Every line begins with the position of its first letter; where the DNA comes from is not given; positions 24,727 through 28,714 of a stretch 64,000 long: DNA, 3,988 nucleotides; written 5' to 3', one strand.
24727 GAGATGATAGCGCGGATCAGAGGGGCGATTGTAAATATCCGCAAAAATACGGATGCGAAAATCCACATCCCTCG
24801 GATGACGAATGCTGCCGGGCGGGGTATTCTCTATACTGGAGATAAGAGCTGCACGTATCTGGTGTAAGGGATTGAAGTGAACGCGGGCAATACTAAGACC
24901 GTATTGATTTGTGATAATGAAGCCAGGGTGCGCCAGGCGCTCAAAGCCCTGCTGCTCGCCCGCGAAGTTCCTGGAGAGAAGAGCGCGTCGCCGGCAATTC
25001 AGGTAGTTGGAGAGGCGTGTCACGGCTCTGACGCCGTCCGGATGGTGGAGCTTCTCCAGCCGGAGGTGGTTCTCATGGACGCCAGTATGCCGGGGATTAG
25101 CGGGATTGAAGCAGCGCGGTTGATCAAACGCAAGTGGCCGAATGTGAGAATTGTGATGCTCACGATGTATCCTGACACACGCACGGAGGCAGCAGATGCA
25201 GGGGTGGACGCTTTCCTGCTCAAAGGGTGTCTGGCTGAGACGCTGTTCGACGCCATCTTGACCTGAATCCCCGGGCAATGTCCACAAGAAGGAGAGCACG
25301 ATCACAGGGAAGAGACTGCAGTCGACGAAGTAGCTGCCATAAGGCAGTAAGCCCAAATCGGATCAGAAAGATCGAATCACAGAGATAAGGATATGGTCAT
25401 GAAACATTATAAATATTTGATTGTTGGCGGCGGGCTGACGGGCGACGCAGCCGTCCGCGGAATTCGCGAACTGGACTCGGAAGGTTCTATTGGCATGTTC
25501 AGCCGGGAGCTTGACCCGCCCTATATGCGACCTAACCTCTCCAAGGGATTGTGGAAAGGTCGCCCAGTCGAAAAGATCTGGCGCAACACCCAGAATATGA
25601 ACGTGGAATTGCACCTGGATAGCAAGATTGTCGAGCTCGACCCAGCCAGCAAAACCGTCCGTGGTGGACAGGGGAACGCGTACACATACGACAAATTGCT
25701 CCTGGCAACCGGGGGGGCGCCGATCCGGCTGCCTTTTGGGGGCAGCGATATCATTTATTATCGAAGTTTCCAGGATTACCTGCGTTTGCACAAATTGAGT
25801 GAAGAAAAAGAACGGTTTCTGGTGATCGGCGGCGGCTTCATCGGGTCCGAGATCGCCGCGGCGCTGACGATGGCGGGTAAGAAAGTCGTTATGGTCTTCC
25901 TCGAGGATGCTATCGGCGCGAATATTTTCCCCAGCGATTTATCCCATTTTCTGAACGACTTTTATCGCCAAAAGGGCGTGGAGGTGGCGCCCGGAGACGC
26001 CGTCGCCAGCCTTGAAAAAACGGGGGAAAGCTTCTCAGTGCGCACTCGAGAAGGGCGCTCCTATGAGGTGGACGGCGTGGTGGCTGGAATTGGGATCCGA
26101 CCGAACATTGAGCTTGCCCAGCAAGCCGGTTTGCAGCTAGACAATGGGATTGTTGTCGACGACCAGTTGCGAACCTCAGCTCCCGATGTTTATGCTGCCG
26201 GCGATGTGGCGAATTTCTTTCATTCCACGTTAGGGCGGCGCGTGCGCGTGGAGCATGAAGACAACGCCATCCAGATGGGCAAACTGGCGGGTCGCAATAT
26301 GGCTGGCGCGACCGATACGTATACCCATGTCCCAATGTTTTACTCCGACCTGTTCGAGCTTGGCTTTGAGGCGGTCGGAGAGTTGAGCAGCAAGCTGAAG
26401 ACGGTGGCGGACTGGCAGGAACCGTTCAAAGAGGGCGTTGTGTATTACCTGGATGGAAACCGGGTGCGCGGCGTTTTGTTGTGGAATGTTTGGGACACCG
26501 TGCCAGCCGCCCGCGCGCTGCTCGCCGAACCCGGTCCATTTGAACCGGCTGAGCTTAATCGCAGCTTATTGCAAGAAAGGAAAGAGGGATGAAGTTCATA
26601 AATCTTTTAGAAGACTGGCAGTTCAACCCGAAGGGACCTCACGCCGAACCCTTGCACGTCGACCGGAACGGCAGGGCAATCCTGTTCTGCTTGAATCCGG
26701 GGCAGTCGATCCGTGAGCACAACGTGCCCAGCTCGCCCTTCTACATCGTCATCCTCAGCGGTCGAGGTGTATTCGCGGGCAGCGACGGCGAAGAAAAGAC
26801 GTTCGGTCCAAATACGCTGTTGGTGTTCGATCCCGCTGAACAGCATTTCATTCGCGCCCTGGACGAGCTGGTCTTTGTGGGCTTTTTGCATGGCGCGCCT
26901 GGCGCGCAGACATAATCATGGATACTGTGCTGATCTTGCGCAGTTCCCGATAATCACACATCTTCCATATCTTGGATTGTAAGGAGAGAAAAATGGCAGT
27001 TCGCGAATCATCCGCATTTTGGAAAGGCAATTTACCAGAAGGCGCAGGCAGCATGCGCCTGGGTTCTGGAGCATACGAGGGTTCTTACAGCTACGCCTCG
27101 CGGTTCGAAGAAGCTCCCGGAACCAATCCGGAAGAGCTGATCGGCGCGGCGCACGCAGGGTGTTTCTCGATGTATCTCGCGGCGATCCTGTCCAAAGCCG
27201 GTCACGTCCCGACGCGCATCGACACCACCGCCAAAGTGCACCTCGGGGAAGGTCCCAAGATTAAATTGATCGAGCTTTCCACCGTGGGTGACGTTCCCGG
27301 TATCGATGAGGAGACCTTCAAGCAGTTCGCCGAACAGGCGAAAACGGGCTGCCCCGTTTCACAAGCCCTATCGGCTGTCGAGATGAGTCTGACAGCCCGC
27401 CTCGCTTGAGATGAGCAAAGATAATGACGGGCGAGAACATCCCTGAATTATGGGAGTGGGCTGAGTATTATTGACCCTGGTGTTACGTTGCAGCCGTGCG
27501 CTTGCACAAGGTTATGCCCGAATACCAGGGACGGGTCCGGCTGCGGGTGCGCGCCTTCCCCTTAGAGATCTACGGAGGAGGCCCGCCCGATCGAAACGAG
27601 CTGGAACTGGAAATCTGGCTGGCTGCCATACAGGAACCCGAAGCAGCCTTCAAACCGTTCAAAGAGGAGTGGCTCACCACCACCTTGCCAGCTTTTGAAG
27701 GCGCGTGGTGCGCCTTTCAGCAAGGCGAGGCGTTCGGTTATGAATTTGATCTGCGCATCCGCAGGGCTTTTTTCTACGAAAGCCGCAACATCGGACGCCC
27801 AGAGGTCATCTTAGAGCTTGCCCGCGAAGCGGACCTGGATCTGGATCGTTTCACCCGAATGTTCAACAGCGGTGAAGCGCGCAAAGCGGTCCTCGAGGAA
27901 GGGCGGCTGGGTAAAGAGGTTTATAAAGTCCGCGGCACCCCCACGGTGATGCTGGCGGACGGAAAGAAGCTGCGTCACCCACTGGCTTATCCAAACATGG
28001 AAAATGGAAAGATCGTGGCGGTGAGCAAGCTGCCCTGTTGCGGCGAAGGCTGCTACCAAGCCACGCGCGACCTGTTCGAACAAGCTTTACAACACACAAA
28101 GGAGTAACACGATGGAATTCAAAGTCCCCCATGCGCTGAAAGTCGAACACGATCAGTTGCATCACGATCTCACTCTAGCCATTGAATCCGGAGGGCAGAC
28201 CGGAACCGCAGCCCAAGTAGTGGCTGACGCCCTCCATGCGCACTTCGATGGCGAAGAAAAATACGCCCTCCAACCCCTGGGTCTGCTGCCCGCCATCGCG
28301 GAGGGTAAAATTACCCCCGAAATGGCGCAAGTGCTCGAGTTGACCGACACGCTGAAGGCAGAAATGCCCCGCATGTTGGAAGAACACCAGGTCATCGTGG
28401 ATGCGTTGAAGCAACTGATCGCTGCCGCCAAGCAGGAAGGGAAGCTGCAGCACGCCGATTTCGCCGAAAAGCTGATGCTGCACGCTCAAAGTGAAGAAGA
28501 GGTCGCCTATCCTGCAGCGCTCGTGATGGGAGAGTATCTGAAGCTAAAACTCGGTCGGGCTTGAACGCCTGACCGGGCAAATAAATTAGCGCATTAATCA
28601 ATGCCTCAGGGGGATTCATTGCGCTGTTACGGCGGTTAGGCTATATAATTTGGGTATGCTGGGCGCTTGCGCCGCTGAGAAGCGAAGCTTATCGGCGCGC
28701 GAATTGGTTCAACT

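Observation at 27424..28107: Candidate selenoprotein: DsbA/FrnE-like oxidoreductase with TGA in place of the first Cys of CPWC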

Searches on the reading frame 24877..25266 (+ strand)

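Call 69: search_protein_families(library=pfam, proteins=[window:24877-25266:+], max_evalue=0.01)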
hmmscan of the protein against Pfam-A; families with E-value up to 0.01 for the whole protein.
window:24877-25266:+ (129 aa): 1 family
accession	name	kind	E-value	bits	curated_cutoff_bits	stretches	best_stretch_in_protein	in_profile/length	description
PF00072.30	Response_reg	-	2.5e-19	69.9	30.2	1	9-127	1-110/111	Response regulator receiver domain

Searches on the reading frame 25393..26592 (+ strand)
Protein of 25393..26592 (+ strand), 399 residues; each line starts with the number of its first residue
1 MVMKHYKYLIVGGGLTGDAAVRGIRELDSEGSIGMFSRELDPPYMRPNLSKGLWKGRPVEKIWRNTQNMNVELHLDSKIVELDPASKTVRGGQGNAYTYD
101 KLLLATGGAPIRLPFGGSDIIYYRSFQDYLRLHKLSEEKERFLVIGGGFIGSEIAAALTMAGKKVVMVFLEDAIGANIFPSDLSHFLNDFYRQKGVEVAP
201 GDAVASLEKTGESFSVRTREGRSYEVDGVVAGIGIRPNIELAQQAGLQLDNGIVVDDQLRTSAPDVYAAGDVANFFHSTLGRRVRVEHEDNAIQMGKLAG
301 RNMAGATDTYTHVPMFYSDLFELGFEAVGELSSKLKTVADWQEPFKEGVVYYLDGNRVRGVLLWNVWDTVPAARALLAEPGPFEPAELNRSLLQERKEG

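Call 32: search_protein_families(library=ncbifam, proteins=[window:25393-26592:+], max_evalue=0.001)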
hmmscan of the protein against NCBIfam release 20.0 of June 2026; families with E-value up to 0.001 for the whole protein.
window:25393-26592:+ (399 aa): 49 families (the best 25 are shown)
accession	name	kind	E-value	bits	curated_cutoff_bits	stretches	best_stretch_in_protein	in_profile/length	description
NF042949.2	3PPDioc_HcaD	equivalog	4.6e-64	216.6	450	1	8-375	4-376/386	3-phenylpropionate/cinnamic acid dioxygenase ferredoxin--NAD(+) reductase subunit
NF041682.1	ant_diox_AndAa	equivalog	1.2e-60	205.3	650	1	4-388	2-395/406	anthranilate 1,2-dioxygenase system ferredoxin--NAD(+) reductase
NF003437.0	PRK04965.1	equivalog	1.4e-54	185.6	392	1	8-274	5-276/378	NADH:flavorubredoxin reductase NorW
NF007286.0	PRK09754.1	equivalog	7.7e-48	163.2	447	1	3-333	1-336/400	phenylpropionate dioxygenase ferredoxin reductase subunit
NF045765.1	PhenlGlyoxDHPadH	equivalog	5.5e-46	157.3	475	1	5-308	2-312/416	NADH-dependent phenylglyoxylate dehydrogenase subunit epsilon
TIGR02374.1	nitri_red_nirB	equivalog_domain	4e-39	134.7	578.35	1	10-277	3-282/794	nitrite reductase large subunit NirB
TIGR03385.1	CoA_CoA_reduc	equivalog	1.1e-37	129.9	578.8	1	8-310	2-320/439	CoA-disulfide reductase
NF046103.1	NOXase_Strep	equivalog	4.1e-35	121.6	600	1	10-306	4-314/442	H2O-forming NADH oxidase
NF007123.0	PRK09564.1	equivalog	5.2e-35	121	458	1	65-310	65-321/444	CoA-disulfide reductase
TIGR01350.1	lipoamide_DH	equivalog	2.1e-26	92.6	408.8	1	88-274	120-310/461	dihydrolipoyl dehydrogenase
NF011565.0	PRK14989.1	subfamily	3e-23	81.8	883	1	67-281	70-291/847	nitrite reductase large subunit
NF004943.0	PRK06292.2-1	equivalog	3.6e-22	78.8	432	1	88-278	119-316/456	dihydrolipoyl dehydrogenase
NF004776.0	PRK06116.1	equivalog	8e-22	77.8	480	1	87-275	121-307/450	glutathione-disulfide reductase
TIGR02053.1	MerA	equivalog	1.5e-21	76.9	454.45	1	86-306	116-331/465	mercury(II) reductase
NF004991.0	PRK06370.1-3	subfamily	1.9e-21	76.2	620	1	93-278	159-347/509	FAD-containing oxidoreductase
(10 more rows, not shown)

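Call 69: search_protein_families(library=pfam, proteins=[window:25393-26592:+], max_evalue=0.01)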
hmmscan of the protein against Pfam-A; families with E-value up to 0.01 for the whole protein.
window:25393-26592:+ (399 aa): 8 families
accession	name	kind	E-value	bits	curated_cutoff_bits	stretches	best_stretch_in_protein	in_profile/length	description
PF07992.20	Pyr_redox_2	-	1.5e-57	195.7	26.1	1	6-296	1-291/291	Pyridine nucleotide-disulphide oxidoreductase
PF14721.12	AIF_C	-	1.1e-17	65.1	25.9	2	299-341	1-44/130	Apoptosis-inducing factor, mitochondrion-associated, C-term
PF00070.33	Pyr_redox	-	2.4e-13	50.8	22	1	141-219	1-80/82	Pyridine nucleotide-disulphide oxidoreductase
PF13738.12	Pyr_redox_3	-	4.4e-10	39.7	30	1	69-270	94-305/305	Pyridine nucleotide-disulphide oxidoreductase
PF13434.12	Lys_Orn_oxgnase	-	7e-05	22.6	21.3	1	89-194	134-241/339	L-lysine 6-monooxygenase/L-ornithine 5-monooxygenase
PF01266.30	DAO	-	0.0003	20.9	27.9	0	142-168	2-28/353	FAD dependent oxidoreductase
PF03486.20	HI0933_like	-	0.0019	18.2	50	0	62-119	115-173/244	HI0933-like protein Rossmann domain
PF13450.12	NAD_binding_8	-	0.0087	16.8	21.9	0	144-178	1-35/68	NAD(P)-binding Rossmann-like domain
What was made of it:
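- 25393..26592 (+): FAD/NAD(P)H pyridine-nucleotide-disulfide oxidoreductase (Pyr_redox_2 + AIF_C), proposed electron donor. Pfam, call 69.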

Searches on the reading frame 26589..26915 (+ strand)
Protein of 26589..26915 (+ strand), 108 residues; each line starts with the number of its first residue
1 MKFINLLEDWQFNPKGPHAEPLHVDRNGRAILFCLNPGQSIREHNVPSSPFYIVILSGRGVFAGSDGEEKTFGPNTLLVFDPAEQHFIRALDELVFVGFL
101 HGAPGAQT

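Call 32: search_protein_families(library=ncbifam, proteins=[window:26589-26915:+], max_evalue=0.001)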
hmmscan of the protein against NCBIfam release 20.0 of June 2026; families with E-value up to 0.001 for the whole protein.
window:26589-26915:+ (108 aa): 0 families

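Call 69: search_protein_families(library=pfam, proteins=[window:26589-26915:+], max_evalue=0.01)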
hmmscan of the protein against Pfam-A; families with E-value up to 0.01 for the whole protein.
window:26589-26915:+ (108 aa): 1 family
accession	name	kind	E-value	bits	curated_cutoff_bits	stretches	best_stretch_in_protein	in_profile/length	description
PF07883.17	Cupin_2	-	5.1e-06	26.5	27.2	1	32-91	2-59/70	Cupin domain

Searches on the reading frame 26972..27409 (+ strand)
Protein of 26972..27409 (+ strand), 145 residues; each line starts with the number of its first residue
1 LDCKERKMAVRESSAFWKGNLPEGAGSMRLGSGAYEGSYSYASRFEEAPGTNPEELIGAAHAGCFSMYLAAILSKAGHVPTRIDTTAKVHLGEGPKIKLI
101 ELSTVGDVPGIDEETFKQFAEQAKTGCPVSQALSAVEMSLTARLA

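Call 32: search_protein_families(library=ncbifam, proteins=[window:26972-27409:+], max_evalue=0.001)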
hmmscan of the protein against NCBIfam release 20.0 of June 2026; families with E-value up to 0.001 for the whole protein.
window:26972-27409:+ (145 aa): 3 families
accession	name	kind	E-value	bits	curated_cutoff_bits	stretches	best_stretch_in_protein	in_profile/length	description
TIGR03562.1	osmo_induc_OsmC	subfamily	3.2e-49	166.5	85.8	1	11-141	2-136/137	OsmC family peroxiredoxin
TIGR03561.1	organ_hyd_perox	subfamily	8.7e-12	45.5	88.85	1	48-134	37-125/134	Ohr family peroxiredoxin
TIGR03563.1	perox_SACOL1771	subfamily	8.3e-06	25.8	166.15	1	48-134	38-131/138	SACOL1771 family peroxiredoxin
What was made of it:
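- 26972..27409 (+): OsmC-family peroxiredoxin immediately upstream; its stop TGA at 27407-09 lies 14 nt before the ATG. Candidate substrate or partner. TIGR03562, 166.5 bits (call 32).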

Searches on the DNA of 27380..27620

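Call 52: search_rna_families(source=window, start=27380, end=27620, threshold=evalue, max_evalue=10)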
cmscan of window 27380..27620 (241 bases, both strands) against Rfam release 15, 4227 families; matches with E-value up to 10: 0.
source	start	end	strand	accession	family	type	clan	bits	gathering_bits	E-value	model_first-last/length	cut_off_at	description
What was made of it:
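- On Bacterial selenoprotein (SelB/SECIS-dependent UGA recoding): I could not run a bSECISearch model, and Rfam gives no hit (call 52).
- Rfam gives no hit (call 52).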

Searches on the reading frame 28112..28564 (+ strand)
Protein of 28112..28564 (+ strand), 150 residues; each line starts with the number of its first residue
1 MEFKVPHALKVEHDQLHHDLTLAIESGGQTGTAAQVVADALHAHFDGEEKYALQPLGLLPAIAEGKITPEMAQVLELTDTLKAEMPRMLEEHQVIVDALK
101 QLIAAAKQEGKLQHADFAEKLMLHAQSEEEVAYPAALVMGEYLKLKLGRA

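Call 32: search_protein_families(library=ncbifam, proteins=[window:28112-28564:+], max_evalue=0.001)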
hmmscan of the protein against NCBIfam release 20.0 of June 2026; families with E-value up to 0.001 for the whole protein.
window:28112-28564:+ (150 aa): 0 families

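Call 69: search_protein_families(library=pfam, proteins=[window:28112-28564:+], max_evalue=0.01)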
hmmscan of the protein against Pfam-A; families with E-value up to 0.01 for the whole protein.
window:28112-28564:+ (150 aa): 1 family
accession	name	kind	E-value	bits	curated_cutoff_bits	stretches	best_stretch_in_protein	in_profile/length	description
PF01814.28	Hemerythrin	-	4.8e-05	24.3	25.3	1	7-136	4-127/127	Hemerythrin HHE cation binding domain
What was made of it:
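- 28112..28564 (+): Hemerythrin-like protein (150 aa) immediately downstream. PF01814, E 4.8e-5, 24.3 bits, just under the cutoff (call 69).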
